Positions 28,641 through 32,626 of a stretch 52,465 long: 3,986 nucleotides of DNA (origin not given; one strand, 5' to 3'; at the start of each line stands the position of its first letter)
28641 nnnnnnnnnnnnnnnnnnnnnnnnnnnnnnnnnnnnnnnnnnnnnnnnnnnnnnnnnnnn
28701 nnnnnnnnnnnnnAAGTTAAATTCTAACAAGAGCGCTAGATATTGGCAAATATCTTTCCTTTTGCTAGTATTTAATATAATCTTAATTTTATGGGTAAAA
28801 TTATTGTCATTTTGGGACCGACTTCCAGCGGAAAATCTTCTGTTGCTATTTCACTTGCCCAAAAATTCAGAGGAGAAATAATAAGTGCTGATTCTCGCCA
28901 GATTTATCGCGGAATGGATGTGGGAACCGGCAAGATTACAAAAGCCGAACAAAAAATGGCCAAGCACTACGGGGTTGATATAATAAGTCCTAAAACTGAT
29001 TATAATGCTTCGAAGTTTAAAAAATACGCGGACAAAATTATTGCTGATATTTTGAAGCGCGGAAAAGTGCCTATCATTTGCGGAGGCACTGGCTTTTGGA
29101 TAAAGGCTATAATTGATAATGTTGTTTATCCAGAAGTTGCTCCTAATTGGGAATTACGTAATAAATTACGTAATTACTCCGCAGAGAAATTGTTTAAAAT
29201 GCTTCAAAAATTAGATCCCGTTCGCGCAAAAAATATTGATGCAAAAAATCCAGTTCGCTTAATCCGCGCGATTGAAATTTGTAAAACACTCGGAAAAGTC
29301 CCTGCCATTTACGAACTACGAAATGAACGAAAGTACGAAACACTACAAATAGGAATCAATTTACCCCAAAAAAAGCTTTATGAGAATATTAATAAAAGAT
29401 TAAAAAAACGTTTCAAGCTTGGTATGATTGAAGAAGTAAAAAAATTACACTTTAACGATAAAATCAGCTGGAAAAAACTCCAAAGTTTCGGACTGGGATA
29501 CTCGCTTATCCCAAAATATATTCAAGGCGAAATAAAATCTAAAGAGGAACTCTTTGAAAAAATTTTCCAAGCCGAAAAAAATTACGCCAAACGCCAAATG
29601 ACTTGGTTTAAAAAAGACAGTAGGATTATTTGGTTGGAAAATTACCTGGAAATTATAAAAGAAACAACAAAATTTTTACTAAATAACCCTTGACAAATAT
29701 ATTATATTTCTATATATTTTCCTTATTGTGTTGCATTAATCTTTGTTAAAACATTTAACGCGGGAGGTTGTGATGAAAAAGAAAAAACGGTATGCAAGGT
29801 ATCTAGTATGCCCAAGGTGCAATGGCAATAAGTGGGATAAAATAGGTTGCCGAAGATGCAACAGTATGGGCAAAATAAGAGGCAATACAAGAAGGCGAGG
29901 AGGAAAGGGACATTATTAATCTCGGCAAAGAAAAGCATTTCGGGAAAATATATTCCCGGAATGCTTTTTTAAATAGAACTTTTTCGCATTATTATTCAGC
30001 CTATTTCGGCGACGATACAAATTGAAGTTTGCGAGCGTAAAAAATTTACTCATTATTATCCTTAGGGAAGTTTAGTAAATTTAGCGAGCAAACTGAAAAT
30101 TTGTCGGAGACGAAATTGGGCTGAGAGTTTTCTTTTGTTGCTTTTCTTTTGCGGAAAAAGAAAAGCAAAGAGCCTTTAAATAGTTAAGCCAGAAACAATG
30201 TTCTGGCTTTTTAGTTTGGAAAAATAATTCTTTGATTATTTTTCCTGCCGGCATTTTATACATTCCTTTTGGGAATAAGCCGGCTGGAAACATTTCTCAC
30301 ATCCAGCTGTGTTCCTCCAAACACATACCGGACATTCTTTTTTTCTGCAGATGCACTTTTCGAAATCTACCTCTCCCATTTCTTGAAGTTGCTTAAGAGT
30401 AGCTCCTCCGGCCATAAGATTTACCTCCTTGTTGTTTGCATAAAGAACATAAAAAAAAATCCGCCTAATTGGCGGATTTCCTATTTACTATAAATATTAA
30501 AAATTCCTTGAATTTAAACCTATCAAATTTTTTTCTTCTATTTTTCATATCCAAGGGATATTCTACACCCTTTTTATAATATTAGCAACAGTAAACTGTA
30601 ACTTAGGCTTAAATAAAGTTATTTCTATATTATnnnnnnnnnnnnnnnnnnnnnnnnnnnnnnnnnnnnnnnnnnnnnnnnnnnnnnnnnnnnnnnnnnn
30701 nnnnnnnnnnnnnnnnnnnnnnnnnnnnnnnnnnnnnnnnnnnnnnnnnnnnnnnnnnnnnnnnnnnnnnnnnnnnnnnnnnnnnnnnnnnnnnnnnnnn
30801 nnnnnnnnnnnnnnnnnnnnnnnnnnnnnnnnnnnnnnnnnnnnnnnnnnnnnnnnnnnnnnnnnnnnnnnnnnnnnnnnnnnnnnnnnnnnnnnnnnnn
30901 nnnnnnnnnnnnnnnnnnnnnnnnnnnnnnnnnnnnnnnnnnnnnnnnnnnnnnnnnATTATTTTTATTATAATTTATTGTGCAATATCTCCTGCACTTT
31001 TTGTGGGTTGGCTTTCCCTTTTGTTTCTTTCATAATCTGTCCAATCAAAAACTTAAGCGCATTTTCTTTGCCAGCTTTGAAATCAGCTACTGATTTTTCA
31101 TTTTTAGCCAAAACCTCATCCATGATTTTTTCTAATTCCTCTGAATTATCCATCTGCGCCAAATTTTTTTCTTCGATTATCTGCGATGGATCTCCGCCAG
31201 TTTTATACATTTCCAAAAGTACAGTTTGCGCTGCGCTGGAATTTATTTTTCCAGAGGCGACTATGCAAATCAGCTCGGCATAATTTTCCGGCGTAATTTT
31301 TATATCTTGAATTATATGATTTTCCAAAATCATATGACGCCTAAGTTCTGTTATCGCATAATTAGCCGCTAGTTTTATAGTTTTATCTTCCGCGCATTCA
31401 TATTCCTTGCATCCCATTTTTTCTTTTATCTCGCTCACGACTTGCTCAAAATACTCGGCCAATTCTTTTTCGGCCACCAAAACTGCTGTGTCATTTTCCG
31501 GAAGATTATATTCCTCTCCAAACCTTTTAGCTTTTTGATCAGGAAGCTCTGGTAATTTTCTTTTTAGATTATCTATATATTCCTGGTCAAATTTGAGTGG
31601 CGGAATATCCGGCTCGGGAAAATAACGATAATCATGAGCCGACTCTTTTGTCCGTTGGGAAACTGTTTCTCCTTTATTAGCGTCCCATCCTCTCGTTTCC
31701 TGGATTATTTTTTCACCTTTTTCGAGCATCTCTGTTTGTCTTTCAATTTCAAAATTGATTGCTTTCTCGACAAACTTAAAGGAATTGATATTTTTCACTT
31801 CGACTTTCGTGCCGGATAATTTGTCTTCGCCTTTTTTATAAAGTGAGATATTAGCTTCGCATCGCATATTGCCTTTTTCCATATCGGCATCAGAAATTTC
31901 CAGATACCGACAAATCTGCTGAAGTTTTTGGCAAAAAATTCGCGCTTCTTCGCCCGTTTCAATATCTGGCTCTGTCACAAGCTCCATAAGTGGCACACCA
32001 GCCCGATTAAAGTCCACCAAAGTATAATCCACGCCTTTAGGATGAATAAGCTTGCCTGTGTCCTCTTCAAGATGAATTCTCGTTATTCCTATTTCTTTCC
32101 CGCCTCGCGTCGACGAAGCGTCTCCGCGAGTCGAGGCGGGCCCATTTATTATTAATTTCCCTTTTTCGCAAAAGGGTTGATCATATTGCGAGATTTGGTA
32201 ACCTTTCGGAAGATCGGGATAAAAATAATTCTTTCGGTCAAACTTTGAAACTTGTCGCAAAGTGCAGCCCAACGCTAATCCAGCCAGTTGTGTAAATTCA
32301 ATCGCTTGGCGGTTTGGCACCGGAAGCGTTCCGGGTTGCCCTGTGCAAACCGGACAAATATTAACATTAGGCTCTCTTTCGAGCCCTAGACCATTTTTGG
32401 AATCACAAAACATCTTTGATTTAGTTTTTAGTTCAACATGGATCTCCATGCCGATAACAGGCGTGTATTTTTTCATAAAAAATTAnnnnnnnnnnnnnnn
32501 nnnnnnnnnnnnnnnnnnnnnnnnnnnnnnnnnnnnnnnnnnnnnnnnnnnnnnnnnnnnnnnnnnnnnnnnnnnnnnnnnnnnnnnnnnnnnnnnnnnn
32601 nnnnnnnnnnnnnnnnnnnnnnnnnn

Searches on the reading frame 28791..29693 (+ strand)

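Call 107: search_protein_families(library=pfam, proteins=[window:28791-29693:+], max_evalue=0.00001)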
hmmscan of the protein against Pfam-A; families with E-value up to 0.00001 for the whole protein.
window:28791-29693:+ (300 aa): 2 families
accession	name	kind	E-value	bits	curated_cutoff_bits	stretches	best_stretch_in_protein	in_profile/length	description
PF01715.23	IPPT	-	1.5e-68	231.5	23.6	1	37-276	1-243/243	IPP transferase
PF01745.22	IPT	-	1.8e-07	31.3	20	1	3-55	2-54/233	Isopentenyl transferase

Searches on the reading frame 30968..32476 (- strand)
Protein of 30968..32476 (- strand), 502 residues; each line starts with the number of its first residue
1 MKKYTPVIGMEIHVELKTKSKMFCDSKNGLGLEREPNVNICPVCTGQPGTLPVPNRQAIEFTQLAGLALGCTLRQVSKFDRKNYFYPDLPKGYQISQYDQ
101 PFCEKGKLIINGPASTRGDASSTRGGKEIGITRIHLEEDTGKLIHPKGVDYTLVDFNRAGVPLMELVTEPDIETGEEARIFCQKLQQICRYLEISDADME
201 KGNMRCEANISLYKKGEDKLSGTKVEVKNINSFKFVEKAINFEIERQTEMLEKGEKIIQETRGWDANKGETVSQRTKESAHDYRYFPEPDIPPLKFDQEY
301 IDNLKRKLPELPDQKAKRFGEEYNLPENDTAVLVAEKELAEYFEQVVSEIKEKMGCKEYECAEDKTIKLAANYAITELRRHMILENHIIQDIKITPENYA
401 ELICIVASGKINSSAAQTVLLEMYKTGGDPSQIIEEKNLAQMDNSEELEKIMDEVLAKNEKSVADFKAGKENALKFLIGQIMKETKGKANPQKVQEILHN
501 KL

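Call 107: search_protein_families(library=pfam, proteins=[window:30968-32476:-], max_evalue=0.00001)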
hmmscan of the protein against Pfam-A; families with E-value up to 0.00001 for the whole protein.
window:30968-32476:- (502 aa): 2 families
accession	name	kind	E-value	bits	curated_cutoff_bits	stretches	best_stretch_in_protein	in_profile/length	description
PF02934.20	GatB_N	-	7.3e-114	380.1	23.4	1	7-301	2-276/277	GatB/GatE catalytic domain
PF02637.23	GatB_Yqey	-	9.2e-43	146.1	27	1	363-502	9-148/148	GatB domain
